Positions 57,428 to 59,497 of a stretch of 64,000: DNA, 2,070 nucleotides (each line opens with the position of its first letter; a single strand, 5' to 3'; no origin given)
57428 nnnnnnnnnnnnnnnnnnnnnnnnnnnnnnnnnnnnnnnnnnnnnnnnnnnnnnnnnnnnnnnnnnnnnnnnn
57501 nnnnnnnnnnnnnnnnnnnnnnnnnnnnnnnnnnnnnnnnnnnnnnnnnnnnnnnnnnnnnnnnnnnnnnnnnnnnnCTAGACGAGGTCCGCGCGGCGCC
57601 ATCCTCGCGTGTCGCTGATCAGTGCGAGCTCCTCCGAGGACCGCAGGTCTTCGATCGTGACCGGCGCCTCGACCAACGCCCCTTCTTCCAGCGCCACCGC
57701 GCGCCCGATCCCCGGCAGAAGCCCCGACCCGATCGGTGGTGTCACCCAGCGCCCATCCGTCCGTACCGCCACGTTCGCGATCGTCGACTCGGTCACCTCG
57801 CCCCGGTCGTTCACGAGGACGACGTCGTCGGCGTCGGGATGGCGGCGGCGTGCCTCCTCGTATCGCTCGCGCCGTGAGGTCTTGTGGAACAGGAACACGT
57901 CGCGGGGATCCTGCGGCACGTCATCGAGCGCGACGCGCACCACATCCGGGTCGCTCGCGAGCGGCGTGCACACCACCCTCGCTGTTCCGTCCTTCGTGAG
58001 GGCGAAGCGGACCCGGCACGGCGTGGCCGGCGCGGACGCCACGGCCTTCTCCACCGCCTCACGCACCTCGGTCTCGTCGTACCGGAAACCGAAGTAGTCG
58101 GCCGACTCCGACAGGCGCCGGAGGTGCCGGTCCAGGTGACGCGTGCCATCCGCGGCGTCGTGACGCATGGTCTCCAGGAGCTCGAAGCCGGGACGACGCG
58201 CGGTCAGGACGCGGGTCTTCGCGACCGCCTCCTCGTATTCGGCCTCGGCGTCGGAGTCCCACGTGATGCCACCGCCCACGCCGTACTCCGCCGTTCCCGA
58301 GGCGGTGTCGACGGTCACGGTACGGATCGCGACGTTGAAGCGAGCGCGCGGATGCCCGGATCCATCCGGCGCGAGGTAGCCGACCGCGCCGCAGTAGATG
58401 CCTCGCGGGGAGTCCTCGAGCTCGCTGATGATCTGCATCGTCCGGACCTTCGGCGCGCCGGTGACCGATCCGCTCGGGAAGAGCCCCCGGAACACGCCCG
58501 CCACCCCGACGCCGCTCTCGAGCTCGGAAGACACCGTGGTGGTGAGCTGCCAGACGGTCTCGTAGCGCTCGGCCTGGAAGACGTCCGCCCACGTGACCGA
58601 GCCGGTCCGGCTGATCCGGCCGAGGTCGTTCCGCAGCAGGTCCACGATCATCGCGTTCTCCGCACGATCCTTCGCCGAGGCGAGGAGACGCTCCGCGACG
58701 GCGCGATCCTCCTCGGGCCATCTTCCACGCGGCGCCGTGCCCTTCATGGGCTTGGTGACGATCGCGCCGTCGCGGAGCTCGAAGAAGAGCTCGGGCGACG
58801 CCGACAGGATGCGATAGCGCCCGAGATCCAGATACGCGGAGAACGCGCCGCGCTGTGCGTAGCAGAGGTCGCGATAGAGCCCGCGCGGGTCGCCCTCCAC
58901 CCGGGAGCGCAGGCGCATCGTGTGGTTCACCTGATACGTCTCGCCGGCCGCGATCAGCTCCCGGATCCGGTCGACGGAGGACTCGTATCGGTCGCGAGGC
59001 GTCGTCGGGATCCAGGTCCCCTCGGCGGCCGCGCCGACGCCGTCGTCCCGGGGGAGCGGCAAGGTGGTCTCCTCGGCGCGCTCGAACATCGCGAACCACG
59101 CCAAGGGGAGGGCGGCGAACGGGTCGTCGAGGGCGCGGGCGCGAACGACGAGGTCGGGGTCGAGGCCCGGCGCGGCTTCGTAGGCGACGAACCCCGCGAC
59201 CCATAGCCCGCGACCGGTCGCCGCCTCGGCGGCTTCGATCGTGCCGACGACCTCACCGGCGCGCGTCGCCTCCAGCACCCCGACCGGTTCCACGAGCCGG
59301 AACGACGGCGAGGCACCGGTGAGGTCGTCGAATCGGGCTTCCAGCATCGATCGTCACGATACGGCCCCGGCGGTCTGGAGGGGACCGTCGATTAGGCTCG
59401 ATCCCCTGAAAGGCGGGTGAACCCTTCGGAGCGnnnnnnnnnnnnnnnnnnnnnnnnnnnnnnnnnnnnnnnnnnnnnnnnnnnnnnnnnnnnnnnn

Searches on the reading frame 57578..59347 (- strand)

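Call 84: search_protein_families(library=pfam, proteins=[window:57578-59347:-], max_evalue=0.001)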
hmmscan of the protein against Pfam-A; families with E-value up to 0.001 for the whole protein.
window:57578-59347:- (589 aa): 2 families
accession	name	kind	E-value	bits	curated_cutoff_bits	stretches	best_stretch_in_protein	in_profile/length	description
PF00425.24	Chorismate_bind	-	5.4e-82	275.6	27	1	118-377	2-257/257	chorismate binding enzyme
PF01063.24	Aminotran_4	-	2.7e-34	119.4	28.5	1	390-585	2-219/223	Amino-transferase class IV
